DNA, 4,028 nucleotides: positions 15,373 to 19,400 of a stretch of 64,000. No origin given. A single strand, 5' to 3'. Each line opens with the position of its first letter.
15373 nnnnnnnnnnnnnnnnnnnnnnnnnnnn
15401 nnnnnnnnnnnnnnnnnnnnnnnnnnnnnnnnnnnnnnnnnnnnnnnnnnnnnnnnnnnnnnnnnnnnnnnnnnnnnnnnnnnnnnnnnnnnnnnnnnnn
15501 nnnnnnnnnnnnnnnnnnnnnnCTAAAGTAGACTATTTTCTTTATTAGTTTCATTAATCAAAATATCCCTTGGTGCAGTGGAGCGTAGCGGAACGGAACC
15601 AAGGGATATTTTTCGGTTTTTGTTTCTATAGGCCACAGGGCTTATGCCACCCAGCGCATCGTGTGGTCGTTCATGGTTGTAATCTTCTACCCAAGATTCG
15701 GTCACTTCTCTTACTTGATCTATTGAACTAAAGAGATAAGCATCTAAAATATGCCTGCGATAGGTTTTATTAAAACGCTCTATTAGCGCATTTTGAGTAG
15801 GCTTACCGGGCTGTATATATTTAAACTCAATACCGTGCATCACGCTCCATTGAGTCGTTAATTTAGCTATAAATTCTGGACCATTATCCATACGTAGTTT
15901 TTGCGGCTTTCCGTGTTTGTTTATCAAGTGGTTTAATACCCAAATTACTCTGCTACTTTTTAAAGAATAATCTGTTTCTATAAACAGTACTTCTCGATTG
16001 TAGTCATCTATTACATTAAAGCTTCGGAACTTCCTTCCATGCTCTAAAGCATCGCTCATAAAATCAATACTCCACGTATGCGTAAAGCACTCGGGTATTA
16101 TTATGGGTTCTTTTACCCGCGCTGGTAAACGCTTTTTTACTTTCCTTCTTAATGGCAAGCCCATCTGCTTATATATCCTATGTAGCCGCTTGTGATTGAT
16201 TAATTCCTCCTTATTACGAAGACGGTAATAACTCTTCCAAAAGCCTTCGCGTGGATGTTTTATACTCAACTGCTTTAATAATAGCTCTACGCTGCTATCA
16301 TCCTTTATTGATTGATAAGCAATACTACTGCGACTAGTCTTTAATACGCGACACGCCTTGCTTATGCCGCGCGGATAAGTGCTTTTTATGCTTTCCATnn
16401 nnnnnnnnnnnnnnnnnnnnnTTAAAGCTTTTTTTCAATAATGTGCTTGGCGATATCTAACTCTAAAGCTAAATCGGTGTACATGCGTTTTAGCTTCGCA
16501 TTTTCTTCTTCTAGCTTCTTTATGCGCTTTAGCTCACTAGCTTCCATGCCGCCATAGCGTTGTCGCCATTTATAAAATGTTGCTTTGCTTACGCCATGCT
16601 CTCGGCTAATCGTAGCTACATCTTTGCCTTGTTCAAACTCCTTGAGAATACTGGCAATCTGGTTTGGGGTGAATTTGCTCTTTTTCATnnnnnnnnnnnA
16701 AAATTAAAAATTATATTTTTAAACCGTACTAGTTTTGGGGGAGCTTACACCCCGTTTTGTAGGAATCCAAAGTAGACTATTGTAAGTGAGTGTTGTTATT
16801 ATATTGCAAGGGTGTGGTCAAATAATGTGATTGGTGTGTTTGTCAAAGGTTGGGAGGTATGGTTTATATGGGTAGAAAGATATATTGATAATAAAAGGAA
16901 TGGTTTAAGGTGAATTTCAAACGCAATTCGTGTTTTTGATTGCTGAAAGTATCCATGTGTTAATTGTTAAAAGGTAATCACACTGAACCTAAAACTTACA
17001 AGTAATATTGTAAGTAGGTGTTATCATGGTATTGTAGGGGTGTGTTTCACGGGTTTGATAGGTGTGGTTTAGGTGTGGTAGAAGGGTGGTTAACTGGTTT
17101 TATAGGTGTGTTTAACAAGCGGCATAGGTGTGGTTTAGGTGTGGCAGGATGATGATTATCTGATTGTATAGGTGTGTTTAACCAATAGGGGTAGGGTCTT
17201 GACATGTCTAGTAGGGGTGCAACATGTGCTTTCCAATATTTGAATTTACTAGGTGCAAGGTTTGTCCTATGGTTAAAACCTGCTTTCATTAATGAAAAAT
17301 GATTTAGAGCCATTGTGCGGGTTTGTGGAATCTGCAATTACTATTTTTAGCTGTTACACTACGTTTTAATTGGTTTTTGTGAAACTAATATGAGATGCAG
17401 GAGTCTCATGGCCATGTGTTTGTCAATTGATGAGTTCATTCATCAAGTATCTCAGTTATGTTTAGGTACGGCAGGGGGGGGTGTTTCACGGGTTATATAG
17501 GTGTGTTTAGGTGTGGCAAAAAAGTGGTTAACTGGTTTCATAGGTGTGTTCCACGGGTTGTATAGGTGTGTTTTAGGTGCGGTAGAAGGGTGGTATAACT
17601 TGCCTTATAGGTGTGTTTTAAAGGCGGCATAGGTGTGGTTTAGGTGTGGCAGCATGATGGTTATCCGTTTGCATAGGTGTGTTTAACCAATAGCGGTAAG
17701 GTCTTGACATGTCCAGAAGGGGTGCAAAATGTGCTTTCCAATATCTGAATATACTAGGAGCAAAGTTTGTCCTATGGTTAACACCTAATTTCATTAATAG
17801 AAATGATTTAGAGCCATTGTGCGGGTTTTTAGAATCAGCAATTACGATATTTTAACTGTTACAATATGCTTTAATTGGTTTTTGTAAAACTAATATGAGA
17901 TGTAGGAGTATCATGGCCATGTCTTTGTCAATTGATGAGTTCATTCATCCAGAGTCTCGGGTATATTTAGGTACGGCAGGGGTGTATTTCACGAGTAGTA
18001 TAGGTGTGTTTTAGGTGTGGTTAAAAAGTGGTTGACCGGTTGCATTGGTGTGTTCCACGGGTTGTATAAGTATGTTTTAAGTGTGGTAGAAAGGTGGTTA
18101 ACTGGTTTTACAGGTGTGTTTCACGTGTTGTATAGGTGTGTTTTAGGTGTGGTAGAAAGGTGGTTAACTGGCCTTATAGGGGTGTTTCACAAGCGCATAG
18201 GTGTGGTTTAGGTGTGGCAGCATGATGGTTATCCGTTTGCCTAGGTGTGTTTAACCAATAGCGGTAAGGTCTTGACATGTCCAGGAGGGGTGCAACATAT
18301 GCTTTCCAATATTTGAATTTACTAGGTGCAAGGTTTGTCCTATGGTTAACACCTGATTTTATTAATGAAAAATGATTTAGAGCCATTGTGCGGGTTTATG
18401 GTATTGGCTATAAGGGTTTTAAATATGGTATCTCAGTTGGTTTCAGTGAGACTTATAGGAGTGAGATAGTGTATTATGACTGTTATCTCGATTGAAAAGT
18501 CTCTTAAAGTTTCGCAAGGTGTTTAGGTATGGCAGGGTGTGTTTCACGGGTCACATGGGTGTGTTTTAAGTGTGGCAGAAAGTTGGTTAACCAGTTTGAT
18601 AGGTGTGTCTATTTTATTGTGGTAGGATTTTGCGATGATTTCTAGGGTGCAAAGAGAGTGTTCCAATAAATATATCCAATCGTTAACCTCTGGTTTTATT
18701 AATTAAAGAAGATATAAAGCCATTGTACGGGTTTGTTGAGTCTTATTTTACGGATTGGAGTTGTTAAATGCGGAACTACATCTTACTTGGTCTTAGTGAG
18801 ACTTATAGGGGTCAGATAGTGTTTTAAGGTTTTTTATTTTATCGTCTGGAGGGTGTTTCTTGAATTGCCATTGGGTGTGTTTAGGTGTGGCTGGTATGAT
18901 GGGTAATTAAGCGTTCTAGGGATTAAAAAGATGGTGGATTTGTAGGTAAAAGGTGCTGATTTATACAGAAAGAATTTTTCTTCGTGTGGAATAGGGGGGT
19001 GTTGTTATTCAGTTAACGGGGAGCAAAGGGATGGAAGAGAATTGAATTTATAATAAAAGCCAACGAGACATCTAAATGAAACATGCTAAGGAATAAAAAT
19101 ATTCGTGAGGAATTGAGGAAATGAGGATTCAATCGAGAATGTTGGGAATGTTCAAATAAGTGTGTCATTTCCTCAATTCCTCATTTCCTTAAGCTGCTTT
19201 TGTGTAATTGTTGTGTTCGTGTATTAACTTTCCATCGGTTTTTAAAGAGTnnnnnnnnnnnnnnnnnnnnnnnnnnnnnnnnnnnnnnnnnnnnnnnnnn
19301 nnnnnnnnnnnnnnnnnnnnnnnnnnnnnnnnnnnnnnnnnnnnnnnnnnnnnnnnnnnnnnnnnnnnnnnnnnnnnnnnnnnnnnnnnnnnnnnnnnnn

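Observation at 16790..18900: About 2.1 kb of 500-570-bp complex tandem repeats with 11-bp GT-rich iterons next to a primase-helicase module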

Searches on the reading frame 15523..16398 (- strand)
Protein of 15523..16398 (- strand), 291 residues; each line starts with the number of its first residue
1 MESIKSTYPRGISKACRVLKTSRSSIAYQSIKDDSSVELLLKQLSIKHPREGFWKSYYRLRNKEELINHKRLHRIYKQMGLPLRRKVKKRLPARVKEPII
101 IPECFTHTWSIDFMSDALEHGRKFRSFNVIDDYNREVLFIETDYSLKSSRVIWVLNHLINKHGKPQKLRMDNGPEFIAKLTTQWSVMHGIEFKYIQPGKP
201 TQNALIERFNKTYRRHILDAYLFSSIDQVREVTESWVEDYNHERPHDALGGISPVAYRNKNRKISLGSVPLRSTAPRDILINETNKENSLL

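Call 8: search_protein_families(library=pfam, proteins=[window:15523-16398:-], max_evalue=0.01)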
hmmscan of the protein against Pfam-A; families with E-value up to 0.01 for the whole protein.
window:15523-16398:- (291 aa): 5 families
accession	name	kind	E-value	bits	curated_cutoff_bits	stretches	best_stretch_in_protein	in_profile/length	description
PF13683.12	rve_3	-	5.2e-29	100.2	26.5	1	188-254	1-67/67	Integrase core domain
PF00665.32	rve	-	7e-15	55.6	32.6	1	107-200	6-102/102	Integrase core domain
PF13333.12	rve_2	-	7.9e-08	32.8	22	1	207-261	1-55/56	Integrase core domain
PF24764.1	rva_4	-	1.1e-07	32.2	26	1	129-222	29-121/194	Integrase core domain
PF13276.12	HTH_21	-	0.00014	22.5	28.1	1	41-88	10-59/60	HTH-like domain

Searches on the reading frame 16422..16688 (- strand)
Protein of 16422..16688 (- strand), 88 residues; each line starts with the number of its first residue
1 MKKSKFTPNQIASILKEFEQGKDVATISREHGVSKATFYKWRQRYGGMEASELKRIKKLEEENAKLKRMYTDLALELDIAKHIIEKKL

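Call 8: search_protein_families(library=pfam, proteins=[window:16422-16688:-], max_evalue=0.01)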
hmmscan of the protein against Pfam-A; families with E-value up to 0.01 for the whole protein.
window:16422-16688:- (88 aa): 8 families
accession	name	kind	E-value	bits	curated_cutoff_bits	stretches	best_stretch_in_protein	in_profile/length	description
PF01527.26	HTH_Tnp_1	-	1.2e-22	80.4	24.1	1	1-70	1-74/75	Transposase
PF13384.12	HTH_23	-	7.8e-08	32.3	24.6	1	12-49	8-47/50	Homeodomain-like domain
PF13551.12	HTH_29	-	3.6e-05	24.2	28.1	1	15-45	5-36/64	Winged helix-turn helix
PF06056.18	Terminase_5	-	5.2e-05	23.5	20.3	1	20-58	12-50/58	Putative ATPase subunit of terminase (gpP-like)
PF02796.21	HTH_7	-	7.8e-05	23.2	23.8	1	3-40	3-40/45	Helix-turn-helix domain of resolvase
PF13518.12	HTH_28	-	0.00012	22.5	25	1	14-46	5-37/52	Helix-turn-helix domain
PF01710.22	HTH_Tnp_IS630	-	0.00079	19.9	21.3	1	16-73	13-71/119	Transposase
PF13022.12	HTH_Tnp_1_2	-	0.0027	18.2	27.9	1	11-44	15-49/122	Helix-turn-helix of insertion element transposase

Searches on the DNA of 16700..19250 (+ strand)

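Call 12: search_dna_similar(query=window:16760-19190:+, collection=plasmids, mode=distant)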
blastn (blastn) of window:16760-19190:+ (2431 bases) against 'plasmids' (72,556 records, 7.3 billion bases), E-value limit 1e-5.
No match.

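Call 13: search_dna_similar(query=window:16760-19190:+, collection=phages, mode=distant)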
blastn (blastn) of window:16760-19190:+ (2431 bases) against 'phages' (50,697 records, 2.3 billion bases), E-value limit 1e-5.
No match.

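Call 103: search_rna_families(source=window, start=16700, end=19250, threshold=evalue, max_evalue=10)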
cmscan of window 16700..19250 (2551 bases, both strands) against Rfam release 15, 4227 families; matches with E-value up to 10: 2.
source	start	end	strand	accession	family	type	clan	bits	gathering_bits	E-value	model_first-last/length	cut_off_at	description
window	19094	19193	+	RF03896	MIR2275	Gene; miRNA;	-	18.7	60.5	5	1-95/95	no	MIR2275 microRNA precursor family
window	19107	19182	-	RF04258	mir-994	Gene; miRNA;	-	18.3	93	3.6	1-81/81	no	mir-994 microRNA precursor family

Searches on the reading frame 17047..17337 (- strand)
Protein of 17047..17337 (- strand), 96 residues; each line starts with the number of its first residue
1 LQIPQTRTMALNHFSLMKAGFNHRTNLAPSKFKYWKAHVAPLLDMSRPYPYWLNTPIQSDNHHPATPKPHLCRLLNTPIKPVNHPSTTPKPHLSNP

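Call 66: find_homologous_proteins(query=window:17047-17337:-, max_evalue=0.01)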
Query window:17047-17337:- (96 aa): 1 proteins with E <= 0.01 among 1 candidates.
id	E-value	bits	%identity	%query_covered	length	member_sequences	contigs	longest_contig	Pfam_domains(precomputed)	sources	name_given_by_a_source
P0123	1.4e-59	217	100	100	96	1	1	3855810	-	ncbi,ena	-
